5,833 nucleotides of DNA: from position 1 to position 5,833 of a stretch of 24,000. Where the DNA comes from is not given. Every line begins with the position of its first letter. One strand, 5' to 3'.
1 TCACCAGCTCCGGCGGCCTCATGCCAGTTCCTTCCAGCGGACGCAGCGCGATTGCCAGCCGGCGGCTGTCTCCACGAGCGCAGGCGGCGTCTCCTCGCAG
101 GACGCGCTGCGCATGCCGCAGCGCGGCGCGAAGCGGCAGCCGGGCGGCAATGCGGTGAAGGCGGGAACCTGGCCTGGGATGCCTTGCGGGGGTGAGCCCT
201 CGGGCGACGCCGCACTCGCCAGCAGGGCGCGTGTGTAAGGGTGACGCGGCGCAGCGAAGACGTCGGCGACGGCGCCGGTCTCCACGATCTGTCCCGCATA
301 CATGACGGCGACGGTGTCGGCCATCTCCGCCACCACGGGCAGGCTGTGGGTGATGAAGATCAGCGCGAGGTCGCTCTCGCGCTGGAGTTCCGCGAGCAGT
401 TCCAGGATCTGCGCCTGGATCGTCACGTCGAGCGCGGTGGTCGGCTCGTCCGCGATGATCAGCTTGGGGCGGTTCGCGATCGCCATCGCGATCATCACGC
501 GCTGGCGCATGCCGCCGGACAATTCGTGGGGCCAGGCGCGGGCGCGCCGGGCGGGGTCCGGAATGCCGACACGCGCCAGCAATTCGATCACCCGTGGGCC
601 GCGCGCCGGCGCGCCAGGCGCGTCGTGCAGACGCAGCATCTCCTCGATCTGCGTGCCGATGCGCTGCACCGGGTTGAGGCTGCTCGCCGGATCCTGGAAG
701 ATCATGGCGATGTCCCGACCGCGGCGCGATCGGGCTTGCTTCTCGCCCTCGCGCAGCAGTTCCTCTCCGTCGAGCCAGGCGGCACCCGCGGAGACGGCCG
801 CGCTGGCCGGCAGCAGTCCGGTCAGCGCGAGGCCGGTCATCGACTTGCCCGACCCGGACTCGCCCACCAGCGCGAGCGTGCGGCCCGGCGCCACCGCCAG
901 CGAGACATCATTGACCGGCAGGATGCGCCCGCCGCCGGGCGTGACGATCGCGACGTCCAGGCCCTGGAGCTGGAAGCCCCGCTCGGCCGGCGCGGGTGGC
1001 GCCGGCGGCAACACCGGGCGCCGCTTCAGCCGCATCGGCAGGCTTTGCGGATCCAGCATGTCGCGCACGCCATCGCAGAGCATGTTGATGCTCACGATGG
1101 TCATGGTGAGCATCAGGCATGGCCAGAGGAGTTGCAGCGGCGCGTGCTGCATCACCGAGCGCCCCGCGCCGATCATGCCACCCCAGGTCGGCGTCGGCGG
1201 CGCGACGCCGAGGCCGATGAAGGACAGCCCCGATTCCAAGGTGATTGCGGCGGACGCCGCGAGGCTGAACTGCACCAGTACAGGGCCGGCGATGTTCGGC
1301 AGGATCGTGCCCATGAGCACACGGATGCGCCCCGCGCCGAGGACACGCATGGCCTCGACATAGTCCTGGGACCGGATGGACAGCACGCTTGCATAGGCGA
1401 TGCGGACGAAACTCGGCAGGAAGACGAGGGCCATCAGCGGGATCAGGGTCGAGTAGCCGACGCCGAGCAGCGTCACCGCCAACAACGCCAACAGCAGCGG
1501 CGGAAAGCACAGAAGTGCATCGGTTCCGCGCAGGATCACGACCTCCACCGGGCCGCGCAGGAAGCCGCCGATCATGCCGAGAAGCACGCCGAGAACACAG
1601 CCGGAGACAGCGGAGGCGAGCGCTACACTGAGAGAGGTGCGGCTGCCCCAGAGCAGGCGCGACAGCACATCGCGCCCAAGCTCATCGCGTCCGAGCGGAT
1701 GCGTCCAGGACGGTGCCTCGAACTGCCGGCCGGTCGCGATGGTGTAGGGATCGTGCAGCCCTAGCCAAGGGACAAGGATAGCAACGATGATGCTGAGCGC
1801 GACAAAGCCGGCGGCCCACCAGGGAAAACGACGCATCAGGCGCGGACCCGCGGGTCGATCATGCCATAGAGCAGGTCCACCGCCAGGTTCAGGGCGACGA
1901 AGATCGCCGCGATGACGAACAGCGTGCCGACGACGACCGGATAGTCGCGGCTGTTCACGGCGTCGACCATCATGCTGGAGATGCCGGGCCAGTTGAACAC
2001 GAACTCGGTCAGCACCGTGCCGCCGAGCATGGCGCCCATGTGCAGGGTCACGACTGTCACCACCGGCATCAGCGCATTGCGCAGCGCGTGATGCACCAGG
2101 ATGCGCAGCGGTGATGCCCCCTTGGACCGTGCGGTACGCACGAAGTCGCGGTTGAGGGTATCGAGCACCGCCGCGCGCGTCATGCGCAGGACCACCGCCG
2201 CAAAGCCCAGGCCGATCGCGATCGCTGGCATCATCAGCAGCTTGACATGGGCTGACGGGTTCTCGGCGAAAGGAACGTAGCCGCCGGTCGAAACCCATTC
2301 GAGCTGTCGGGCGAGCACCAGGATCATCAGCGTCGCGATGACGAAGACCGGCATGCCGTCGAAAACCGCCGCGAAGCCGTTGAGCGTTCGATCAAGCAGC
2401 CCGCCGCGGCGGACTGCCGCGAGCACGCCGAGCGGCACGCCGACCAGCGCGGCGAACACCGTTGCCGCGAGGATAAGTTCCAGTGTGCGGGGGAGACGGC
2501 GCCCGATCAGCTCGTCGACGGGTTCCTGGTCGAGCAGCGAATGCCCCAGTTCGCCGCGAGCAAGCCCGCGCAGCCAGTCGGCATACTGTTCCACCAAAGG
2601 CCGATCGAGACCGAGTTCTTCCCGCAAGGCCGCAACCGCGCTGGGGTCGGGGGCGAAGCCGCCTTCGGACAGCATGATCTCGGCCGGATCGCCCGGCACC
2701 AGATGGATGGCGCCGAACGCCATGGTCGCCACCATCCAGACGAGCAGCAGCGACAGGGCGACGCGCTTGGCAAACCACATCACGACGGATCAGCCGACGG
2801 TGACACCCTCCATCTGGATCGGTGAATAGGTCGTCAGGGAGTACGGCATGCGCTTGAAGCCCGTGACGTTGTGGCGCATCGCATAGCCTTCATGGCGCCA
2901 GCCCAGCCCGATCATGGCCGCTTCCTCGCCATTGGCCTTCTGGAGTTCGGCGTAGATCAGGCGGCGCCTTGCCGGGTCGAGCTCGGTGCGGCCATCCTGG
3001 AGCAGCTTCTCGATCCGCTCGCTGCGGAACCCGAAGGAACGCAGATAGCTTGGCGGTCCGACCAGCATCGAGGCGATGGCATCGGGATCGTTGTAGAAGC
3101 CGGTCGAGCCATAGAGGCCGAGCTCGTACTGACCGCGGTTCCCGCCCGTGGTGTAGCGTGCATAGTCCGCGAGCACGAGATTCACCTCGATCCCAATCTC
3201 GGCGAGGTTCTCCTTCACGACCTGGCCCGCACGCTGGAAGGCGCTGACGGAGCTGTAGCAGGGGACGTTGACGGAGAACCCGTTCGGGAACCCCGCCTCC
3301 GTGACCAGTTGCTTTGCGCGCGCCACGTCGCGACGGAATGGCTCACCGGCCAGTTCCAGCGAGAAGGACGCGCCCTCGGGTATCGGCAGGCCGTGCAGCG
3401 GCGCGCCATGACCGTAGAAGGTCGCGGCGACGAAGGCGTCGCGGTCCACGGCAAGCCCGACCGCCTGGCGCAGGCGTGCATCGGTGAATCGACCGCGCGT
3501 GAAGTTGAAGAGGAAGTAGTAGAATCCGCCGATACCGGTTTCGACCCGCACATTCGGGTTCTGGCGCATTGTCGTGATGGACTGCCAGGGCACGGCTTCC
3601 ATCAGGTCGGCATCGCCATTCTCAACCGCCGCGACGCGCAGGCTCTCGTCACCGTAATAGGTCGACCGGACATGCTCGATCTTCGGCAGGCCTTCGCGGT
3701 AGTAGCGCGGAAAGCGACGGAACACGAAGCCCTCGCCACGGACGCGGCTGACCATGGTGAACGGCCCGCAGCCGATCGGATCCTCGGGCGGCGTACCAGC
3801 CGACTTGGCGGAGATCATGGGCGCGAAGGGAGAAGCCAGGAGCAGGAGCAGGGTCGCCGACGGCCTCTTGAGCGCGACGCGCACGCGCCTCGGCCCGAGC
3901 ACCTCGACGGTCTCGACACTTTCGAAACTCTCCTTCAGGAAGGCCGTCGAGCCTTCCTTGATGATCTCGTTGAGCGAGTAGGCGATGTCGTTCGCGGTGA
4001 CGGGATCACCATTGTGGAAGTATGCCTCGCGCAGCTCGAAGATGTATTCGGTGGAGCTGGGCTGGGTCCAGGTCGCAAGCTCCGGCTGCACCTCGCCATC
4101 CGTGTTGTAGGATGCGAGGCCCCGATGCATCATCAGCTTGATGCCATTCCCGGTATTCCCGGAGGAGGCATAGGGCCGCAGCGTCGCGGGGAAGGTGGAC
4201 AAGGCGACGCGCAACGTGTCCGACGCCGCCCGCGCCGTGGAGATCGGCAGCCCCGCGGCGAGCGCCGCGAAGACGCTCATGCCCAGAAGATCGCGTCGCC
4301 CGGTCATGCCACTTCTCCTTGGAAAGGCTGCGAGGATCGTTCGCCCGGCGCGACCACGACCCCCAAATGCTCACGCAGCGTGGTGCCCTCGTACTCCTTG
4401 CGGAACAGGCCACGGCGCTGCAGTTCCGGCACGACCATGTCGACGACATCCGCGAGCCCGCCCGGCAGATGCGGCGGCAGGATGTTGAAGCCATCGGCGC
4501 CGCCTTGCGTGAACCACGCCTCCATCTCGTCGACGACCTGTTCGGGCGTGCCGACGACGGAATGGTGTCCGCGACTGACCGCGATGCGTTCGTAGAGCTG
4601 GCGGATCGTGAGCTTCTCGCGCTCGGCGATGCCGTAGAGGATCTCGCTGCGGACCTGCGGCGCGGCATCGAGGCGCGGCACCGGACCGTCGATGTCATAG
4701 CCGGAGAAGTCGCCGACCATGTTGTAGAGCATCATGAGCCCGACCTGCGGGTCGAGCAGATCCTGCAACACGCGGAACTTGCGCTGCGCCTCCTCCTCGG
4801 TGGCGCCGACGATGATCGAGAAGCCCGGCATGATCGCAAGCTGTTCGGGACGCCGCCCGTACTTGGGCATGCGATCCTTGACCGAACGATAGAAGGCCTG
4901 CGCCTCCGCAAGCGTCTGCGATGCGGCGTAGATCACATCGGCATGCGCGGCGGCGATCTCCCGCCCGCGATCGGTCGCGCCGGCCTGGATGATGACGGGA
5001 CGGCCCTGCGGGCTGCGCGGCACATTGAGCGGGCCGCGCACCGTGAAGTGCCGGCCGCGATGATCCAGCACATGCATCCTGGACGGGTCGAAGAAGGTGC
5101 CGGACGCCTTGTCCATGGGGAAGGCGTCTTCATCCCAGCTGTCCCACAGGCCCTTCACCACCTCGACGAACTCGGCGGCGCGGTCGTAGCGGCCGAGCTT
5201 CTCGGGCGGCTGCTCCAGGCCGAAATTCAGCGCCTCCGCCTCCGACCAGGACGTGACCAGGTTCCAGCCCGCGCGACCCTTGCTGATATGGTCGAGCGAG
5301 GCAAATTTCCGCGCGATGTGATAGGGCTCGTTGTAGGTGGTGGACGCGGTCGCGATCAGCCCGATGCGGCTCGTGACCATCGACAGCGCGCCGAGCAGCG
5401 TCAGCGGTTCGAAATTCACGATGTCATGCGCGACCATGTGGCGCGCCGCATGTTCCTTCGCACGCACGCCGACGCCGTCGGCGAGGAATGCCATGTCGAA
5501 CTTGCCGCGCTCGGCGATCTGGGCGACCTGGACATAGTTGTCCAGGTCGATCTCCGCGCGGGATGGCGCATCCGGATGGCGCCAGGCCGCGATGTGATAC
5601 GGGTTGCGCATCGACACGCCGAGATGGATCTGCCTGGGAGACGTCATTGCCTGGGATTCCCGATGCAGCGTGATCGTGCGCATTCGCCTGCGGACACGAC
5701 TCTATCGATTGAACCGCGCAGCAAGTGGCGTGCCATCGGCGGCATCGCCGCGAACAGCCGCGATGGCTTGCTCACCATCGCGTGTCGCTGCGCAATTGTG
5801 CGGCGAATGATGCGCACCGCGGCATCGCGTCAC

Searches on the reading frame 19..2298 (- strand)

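Call 9: search_protein_families(library=pfam, proteins=[window:19-2298:-], max_evalue=0.001)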
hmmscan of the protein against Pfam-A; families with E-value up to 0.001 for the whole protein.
window:19-2298:- (759 aa): 5 families
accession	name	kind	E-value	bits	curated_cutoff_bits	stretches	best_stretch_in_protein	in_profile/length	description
PF00005.33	ABC_tran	-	2e-27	96.9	25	1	462-621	1-137/137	ABC transporter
PF00528.27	BPD_transp_1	-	2.9e-23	83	26.4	1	237-417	1-180/184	Binding-protein-dependent transport system inner membrane component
PF08352.17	oligo_HPY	-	1.2e-16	61.2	27.1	1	672-734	1-65/65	Oligopeptide/dipeptide transporter, C-terminal region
PF13304.12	AAA_21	-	4.4e-06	27.4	27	1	591-656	236-302/304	AAA domain, putative AbiEii toxin, Type IV TA system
PF02463.25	SMC_N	-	0.0002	21.3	40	1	474-667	26-213/220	RecF/RecN/SMC N terminal domain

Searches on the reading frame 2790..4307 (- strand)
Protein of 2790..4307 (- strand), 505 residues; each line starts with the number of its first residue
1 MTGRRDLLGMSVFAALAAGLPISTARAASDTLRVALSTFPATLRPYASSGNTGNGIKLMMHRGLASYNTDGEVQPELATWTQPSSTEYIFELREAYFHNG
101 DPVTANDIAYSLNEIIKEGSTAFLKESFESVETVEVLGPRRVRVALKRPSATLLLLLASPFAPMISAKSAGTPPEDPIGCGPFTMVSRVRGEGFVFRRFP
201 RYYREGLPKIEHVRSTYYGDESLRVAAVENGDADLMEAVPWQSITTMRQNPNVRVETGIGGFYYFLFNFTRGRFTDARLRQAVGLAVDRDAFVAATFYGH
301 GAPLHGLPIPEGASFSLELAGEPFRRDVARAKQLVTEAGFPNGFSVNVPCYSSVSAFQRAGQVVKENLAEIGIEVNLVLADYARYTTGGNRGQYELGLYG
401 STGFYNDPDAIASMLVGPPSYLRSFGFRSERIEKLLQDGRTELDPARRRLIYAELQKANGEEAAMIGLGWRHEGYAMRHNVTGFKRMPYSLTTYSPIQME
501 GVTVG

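Call 9: search_protein_families(library=pfam, proteins=[window:2790-4307:-], max_evalue=0.001)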
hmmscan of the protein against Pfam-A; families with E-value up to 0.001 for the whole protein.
window:2790-4307:- (505 aa): 1 family
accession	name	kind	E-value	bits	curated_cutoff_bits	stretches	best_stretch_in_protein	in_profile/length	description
PF00496.27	SBP_bac_5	-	1.5e-74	251.8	32.4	1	72-418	1-363/368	Bacterial extracellular solute-binding proteins, family 5 Middle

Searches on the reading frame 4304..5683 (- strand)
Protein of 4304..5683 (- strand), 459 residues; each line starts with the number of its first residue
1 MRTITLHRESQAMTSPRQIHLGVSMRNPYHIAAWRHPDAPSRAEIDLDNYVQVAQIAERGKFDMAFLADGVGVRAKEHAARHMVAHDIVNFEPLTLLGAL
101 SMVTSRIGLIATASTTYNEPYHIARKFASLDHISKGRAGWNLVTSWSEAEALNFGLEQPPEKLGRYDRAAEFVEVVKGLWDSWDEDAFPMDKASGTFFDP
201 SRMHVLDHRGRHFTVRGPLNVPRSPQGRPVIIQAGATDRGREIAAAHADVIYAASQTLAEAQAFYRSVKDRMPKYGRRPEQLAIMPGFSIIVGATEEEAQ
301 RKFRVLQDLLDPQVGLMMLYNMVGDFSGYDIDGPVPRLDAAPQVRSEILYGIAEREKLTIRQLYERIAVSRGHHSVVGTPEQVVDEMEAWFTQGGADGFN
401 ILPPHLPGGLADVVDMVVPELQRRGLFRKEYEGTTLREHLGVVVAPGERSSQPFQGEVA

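Call 9: search_protein_families(library=pfam, proteins=[window:4304-5683:-], max_evalue=0.001)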
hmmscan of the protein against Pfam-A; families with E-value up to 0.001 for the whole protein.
window:4304-5683:- (459 aa): 1 family
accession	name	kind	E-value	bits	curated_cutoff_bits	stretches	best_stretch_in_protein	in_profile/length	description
PF00296.26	Bac_luciferase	-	5.9e-55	187.3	27.9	1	32-397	7-313/314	Luciferase-like monooxygenase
